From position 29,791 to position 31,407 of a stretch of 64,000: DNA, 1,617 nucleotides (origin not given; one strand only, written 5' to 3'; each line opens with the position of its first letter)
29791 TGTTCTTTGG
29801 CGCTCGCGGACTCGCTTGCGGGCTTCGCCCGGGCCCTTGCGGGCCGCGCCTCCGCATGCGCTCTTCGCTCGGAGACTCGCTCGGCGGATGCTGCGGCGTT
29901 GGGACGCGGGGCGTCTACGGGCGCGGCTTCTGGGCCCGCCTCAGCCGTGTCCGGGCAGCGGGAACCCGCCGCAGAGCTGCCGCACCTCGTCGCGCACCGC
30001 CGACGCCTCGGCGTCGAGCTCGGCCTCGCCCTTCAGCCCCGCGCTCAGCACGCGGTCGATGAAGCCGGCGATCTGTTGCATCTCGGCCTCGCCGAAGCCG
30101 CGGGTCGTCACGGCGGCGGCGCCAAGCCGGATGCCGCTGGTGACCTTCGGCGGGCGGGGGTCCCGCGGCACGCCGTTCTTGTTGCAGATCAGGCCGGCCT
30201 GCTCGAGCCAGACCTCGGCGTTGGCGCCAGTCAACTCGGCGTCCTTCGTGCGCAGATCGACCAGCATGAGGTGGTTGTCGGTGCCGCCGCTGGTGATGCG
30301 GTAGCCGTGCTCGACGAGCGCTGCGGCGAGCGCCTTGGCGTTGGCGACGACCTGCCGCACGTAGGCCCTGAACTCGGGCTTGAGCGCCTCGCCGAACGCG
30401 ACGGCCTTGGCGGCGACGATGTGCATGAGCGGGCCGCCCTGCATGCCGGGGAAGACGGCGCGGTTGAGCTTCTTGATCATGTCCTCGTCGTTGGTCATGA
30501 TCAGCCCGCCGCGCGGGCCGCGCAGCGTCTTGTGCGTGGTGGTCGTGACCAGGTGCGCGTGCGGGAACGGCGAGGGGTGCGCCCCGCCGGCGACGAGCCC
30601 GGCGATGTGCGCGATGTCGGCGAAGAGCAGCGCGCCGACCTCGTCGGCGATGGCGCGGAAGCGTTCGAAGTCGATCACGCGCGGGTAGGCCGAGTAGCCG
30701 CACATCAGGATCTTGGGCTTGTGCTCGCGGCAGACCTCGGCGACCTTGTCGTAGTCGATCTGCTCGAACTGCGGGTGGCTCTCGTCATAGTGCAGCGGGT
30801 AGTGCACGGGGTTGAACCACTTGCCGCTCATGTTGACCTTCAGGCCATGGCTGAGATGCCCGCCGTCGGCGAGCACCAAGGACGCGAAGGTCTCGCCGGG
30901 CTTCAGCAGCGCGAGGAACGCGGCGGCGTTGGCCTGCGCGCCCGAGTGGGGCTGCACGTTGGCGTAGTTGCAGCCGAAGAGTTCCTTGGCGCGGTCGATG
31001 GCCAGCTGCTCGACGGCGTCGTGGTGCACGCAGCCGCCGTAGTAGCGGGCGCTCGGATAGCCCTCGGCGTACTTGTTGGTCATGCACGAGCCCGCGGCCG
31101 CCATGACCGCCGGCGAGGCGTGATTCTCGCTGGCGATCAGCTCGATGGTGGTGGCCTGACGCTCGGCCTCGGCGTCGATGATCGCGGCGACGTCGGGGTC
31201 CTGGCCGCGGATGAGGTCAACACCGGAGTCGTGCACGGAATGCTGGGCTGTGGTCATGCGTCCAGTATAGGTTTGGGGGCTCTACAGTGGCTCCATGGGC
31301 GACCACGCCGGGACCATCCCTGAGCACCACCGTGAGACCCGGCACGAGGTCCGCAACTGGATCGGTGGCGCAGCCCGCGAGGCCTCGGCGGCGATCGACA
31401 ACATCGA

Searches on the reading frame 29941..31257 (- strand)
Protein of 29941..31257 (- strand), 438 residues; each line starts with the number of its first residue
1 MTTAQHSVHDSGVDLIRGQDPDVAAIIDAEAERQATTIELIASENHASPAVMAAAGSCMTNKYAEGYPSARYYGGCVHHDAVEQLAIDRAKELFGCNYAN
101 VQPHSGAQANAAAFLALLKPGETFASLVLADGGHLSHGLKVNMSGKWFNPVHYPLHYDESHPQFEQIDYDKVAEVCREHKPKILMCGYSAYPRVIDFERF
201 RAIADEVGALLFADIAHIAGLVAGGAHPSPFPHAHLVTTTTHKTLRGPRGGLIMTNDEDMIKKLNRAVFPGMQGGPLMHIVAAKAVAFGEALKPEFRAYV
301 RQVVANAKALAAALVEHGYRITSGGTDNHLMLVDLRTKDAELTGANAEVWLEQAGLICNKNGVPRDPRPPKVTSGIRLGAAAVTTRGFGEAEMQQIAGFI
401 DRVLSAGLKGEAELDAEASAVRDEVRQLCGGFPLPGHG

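Call 24: search_protein_families(library=pfam, proteins=[window:29941-31257:-], max_evalue=0.001)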
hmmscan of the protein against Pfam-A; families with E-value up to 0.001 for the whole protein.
window:29941-31257:- (438 aa): 2 families
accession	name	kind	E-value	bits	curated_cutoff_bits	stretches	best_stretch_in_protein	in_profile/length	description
PF00464.25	SHMT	-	6.2e-157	522.7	27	1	18-400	3-399/399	Serine hydroxymethyltransferase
PF01041.23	DegT_DnrJ_EryC1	-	0.00018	21.3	19.8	1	162-273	95-204/360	DegT/DnrJ/EryC1/StrS aminotransferase family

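Call 43: find_encoding_contigs(protein=window:29941-31257:-, flank=2000, max_places=3)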
Protein window:29941-31257:- (438 aa): no gene with exactly this product is on record in the collection.
